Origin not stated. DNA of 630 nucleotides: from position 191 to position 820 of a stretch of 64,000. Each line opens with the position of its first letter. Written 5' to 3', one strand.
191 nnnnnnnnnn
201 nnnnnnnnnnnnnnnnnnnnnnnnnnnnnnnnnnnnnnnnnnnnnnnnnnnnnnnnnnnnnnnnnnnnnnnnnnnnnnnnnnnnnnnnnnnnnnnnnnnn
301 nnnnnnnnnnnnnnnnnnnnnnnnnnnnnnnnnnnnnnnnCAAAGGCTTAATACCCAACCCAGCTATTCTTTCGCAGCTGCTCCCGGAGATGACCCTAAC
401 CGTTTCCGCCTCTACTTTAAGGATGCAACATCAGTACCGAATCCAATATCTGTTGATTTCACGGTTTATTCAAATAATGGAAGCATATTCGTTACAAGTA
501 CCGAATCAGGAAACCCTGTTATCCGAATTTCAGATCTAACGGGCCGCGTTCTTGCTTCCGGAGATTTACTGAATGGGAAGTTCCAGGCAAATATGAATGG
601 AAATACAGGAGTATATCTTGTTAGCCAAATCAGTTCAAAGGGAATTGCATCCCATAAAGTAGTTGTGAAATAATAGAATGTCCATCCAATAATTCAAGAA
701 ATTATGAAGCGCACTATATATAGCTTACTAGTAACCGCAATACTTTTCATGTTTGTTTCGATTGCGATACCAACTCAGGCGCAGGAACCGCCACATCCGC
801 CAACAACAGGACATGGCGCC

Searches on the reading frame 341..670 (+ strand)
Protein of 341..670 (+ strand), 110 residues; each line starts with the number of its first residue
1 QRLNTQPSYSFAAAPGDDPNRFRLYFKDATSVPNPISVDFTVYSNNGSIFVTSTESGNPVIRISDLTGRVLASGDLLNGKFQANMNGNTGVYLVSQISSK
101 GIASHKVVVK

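Call 34: search_protein_families(library=ncbifam, alignment_id=A3, max_evalue=0.001)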
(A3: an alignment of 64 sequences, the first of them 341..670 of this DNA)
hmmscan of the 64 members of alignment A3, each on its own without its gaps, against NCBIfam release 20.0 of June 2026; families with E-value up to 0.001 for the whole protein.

A. member 1, window:341-670:+ (110 aa): 1 family
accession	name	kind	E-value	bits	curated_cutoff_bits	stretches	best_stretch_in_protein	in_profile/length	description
TIGR04183.1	Por_Secre_tail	domain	8.4e-08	32.1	23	1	42-110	1-72/72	T9SS type A sorting domain-containing protein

B. families by the number of members that match (of 64 scanned): 7 families
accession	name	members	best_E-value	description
TIGR04183.1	Por_Secre_tail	59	8.5e-13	T9SS type A sorting domain-containing protein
NF033708.1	T9SS_Cterm_ChiA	27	1.1e-07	T9SS sorting signal type C domain-containing protein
NF052644.1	T9SS_DNase_Rie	18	1.3e-07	T9SS-dependent surface endonuclease, AS87_RS02955 family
NF038113.1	T9SSA_dep_M36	17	6.6e-09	T9SS-dependent M36 family metallopeptidase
NF050177.1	TapA_OM_Porphy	6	2.2e-05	TapA/TapC family T9SS-dependent outer membrane protein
NF052323.1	T9SSA_dep_M6i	2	4.2e-05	T9SS-dependent M6-like inactivated metalloprotease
TIGR03839.1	termin_org_P1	1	0.00021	adhesin P1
